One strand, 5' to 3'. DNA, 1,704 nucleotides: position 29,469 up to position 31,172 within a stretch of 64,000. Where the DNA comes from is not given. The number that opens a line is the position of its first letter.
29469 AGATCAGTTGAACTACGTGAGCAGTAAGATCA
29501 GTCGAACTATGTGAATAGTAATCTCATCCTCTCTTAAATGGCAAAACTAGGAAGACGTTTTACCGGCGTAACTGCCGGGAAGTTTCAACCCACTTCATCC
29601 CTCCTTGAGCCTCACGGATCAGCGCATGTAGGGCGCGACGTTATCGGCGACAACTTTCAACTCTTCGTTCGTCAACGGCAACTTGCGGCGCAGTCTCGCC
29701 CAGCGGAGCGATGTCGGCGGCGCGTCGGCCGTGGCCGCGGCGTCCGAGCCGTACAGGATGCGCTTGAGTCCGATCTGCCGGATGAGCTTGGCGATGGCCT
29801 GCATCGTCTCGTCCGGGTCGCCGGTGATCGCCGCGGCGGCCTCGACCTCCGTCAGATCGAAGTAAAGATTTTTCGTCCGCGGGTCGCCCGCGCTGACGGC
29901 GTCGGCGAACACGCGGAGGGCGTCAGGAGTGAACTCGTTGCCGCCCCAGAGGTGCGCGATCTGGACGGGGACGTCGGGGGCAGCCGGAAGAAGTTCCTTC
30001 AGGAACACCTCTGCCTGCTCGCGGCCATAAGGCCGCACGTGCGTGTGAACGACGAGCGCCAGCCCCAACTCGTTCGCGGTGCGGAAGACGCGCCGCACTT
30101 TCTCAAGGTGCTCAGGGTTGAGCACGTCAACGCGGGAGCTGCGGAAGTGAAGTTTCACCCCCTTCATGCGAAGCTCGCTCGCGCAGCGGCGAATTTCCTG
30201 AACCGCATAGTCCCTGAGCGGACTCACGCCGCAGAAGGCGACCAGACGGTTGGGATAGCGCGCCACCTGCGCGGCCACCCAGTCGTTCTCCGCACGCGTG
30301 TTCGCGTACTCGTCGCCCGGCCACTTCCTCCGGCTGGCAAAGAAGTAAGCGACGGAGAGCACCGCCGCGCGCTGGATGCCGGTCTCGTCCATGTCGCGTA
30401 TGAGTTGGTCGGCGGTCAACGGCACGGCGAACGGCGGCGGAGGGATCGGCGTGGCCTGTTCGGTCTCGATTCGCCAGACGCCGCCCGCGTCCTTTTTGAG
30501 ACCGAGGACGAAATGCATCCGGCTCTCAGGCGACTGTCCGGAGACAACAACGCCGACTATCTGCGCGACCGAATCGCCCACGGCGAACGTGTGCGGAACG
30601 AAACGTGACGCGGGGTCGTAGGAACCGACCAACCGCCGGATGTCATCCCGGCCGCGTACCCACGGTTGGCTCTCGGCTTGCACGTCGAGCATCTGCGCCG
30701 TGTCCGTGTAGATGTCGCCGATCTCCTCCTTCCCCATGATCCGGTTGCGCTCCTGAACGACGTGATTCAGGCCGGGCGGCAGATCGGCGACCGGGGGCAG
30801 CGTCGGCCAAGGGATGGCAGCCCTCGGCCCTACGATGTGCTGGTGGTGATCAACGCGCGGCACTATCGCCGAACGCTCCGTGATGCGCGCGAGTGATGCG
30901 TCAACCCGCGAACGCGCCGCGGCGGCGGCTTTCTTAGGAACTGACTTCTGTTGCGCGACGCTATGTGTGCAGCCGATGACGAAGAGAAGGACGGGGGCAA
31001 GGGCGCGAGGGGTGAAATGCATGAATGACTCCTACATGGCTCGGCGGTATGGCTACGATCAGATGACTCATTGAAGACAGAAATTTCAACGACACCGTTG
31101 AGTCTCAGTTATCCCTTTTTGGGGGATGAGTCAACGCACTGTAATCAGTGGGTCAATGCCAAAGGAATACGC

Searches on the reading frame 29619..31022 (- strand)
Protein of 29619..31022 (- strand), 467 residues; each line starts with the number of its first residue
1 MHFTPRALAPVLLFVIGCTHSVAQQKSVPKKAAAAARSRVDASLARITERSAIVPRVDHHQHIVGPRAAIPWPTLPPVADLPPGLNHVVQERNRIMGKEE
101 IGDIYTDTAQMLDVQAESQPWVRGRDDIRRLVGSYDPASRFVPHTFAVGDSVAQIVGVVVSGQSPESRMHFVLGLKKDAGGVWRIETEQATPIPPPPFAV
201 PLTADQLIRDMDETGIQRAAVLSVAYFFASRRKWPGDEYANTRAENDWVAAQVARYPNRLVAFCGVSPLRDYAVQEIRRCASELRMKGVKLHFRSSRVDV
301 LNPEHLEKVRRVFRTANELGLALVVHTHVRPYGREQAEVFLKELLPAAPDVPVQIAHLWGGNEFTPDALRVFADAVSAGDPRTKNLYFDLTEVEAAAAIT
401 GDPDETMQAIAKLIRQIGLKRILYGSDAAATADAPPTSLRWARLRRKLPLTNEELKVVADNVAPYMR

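Call 23: search_protein_families(library=pfam, proteins=[window:29619-31022:-], max_evalue=0.001)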
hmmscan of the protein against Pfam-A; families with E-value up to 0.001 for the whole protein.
window:29619-31022:- (467 aa): 1 family
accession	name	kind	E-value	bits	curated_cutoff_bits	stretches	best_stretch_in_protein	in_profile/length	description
PF04909.20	Amidohydro_2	-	4.4e-22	79.6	26.4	1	236-454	56-274/289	Amidohydrolase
